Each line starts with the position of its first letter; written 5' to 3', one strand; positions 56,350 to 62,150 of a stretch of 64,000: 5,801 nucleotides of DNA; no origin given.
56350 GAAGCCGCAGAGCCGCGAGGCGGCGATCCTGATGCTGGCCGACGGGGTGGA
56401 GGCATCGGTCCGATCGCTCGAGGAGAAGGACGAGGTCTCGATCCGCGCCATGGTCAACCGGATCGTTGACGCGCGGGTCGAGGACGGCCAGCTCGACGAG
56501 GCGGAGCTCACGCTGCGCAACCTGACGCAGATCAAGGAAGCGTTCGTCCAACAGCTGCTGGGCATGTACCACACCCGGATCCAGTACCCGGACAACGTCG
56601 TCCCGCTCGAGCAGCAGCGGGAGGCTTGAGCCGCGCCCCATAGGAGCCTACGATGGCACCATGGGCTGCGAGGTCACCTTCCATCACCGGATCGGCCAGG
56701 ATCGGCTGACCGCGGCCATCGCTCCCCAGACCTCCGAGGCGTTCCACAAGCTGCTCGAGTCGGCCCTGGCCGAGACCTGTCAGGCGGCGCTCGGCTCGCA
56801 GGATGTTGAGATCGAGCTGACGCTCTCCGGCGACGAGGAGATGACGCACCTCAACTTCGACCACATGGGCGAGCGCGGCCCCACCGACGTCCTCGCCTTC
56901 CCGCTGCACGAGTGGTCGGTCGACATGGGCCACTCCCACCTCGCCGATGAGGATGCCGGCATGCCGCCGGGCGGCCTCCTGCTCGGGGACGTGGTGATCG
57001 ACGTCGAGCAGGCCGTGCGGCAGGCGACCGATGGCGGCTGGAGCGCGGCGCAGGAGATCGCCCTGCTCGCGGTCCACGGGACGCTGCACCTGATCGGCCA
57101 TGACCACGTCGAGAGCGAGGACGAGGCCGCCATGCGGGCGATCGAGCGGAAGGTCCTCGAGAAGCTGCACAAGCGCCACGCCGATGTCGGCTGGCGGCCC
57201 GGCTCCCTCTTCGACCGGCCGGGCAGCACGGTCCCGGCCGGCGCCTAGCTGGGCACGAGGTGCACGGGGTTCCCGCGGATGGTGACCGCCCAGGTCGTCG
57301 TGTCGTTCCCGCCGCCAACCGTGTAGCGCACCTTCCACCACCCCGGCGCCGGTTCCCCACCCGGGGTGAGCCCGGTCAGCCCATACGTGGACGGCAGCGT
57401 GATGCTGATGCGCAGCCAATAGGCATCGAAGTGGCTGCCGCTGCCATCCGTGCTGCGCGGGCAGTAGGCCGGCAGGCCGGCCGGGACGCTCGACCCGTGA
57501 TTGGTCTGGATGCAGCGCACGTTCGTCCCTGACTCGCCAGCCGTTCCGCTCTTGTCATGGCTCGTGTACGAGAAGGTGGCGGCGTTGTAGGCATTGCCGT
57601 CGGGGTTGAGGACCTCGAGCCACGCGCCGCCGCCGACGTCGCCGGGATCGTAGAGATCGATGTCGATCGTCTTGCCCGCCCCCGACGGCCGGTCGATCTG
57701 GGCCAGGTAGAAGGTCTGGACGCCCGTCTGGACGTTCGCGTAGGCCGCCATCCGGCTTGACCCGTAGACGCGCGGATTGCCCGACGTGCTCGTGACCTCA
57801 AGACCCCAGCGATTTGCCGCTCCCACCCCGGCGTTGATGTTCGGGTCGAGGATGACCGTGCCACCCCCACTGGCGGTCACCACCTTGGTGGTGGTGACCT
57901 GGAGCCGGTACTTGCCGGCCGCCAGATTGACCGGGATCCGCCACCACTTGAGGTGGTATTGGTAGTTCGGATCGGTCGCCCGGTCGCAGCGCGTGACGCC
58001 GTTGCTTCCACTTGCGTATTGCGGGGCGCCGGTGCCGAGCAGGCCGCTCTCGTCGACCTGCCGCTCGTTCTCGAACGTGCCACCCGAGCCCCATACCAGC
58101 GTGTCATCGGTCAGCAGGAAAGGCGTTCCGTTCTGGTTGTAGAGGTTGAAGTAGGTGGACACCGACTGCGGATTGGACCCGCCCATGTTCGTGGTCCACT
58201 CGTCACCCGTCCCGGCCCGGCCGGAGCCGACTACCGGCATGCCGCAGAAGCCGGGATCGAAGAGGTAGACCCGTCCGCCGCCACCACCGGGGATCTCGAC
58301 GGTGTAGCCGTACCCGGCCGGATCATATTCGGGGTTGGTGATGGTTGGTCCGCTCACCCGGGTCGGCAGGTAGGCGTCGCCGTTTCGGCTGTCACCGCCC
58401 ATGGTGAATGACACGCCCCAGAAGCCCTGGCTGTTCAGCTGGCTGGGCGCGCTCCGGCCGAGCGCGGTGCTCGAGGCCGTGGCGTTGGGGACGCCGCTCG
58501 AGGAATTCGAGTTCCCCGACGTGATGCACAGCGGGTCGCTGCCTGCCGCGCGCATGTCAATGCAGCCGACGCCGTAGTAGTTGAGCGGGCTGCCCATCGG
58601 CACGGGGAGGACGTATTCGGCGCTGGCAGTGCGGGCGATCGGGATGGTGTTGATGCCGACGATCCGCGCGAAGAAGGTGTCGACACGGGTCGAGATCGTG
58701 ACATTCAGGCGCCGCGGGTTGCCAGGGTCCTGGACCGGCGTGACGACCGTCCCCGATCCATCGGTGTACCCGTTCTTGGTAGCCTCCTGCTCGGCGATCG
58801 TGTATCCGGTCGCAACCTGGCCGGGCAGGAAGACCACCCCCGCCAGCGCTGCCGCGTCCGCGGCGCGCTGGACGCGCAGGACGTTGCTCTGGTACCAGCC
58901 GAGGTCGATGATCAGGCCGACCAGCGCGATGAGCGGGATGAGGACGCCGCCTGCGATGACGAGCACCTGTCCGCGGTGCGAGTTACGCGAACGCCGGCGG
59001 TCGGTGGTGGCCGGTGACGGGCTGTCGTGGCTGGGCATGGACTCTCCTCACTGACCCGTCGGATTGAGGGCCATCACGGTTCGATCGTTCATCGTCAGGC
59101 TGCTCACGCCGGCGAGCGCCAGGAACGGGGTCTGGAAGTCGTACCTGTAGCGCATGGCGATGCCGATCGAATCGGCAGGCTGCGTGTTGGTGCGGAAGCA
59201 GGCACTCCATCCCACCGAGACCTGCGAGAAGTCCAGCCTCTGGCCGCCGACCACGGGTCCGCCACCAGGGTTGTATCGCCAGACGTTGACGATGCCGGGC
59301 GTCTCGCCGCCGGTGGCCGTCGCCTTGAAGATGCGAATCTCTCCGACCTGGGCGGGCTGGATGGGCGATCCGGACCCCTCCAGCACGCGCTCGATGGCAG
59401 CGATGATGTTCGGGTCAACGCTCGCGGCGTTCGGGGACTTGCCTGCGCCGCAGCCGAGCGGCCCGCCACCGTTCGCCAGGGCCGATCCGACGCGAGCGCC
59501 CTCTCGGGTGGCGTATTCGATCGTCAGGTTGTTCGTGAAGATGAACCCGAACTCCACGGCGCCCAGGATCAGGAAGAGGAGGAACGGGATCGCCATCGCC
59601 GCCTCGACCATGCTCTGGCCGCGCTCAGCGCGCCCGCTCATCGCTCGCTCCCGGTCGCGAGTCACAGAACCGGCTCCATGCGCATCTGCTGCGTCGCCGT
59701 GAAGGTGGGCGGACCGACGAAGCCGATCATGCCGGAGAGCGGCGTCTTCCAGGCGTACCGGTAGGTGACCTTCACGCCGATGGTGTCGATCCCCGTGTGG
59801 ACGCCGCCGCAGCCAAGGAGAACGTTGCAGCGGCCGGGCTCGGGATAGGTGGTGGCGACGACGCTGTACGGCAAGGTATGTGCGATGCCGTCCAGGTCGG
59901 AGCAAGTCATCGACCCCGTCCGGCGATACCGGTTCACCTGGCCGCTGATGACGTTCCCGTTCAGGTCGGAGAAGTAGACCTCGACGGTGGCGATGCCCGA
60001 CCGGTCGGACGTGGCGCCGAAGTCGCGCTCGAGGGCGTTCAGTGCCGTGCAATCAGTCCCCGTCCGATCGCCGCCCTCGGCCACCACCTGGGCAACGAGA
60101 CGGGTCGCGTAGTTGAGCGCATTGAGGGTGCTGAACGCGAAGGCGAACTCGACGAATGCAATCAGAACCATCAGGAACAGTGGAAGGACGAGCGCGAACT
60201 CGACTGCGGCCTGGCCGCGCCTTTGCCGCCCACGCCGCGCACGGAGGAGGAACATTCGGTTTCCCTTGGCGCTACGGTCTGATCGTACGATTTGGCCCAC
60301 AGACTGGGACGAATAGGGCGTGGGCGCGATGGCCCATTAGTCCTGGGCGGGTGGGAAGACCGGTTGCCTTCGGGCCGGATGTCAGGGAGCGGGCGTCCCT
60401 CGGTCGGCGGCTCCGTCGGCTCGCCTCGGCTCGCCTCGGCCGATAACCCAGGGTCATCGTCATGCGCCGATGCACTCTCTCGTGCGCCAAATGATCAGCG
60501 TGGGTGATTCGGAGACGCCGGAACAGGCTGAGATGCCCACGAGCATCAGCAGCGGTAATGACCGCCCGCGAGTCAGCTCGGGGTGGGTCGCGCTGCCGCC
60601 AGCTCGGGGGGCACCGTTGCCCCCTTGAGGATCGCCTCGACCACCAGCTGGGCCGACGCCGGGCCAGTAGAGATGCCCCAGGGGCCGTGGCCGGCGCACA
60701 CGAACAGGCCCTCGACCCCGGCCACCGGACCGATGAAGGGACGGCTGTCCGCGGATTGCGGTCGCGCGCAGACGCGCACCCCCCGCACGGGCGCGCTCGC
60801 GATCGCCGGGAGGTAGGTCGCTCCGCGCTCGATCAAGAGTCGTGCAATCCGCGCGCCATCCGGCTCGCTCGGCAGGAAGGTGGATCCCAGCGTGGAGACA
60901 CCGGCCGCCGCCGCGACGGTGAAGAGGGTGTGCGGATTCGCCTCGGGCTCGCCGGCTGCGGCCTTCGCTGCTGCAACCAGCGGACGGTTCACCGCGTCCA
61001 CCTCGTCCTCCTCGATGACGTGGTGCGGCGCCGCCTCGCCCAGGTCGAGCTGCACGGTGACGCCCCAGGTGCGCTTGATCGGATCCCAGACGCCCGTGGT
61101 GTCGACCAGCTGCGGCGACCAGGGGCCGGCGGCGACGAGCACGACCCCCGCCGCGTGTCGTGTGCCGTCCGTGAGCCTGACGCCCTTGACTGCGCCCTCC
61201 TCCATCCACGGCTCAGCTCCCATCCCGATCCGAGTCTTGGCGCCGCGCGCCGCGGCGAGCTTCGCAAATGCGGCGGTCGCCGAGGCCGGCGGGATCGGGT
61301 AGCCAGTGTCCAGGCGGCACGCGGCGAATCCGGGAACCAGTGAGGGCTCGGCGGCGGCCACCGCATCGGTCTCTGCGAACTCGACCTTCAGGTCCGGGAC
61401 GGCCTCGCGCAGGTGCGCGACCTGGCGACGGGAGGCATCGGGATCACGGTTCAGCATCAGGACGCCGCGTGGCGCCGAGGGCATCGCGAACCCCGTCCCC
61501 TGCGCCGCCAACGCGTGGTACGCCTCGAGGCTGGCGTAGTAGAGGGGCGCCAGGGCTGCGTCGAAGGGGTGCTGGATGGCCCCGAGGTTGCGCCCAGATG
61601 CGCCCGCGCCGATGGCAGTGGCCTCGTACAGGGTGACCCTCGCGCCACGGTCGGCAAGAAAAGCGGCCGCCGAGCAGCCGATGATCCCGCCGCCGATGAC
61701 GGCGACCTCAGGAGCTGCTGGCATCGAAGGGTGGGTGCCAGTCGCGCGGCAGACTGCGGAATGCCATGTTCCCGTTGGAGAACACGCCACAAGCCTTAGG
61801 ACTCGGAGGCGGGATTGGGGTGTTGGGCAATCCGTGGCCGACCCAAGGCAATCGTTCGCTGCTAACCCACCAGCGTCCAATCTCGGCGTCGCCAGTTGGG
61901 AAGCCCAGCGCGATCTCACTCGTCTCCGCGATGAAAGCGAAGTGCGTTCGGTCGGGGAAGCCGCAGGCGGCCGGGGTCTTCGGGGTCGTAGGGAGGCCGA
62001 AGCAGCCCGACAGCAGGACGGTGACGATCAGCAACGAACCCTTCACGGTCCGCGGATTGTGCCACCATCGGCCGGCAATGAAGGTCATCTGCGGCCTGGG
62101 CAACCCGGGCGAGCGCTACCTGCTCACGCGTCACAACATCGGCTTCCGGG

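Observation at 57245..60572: Orphan TadE-TadE-TadG-like pseudopilin trio with no Flp pilin or secretion ATPase nearby, fronted by a ~300-bp lower-GC leader with a short tandem repeat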

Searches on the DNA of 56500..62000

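Call 21: search_rna_families(source=window, start=56500, end=62000, threshold=evalue, max_evalue=1)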
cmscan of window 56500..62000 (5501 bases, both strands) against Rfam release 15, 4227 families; matches with E-value up to 1: 1.
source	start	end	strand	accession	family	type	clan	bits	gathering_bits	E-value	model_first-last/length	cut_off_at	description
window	56933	57000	-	RF01532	TB10Cs3H2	Gene; snRNA; snoRNA; HACA-box;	-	23.3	45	0.69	1-69/69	no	Trypanosomatid snoRNA TB10Cs3H2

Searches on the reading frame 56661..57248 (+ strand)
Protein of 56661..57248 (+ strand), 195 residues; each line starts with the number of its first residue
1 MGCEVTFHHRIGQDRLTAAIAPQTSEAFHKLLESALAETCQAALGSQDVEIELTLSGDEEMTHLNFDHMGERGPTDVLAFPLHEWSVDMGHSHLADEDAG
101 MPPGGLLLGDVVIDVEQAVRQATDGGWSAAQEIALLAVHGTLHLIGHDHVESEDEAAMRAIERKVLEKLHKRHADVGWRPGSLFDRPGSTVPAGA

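Call 3: search_protein_families(library=pfam, proteins=[window:56661-57248:+], max_evalue=0.1)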
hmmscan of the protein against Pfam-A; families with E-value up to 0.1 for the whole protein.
window:56661-57248:+ (195 aa): 1 family
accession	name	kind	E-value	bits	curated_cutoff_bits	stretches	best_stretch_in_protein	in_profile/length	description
PF02130.23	YbeY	-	6.7e-31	107.3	25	1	26-169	5-129/129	Endoribonuclease YbeY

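Call 4: search_protein_families(library=ncbifam, proteins=[window:56661-57248:+], max_evalue=0.1)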
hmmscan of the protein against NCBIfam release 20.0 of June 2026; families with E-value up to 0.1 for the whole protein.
window:56661-57248:+ (195 aa): 2 families
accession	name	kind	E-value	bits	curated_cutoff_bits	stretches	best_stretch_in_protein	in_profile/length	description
TIGR00043.2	TIGR00043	equivalog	3.2e-33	114.4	45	1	30-170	11-143/146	rRNA maturation RNase YbeY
NF010570.0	PRK13963.1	equivalog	2.6e-11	43.4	274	1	36-169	138-254/261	rRNA maturation RNase YbeY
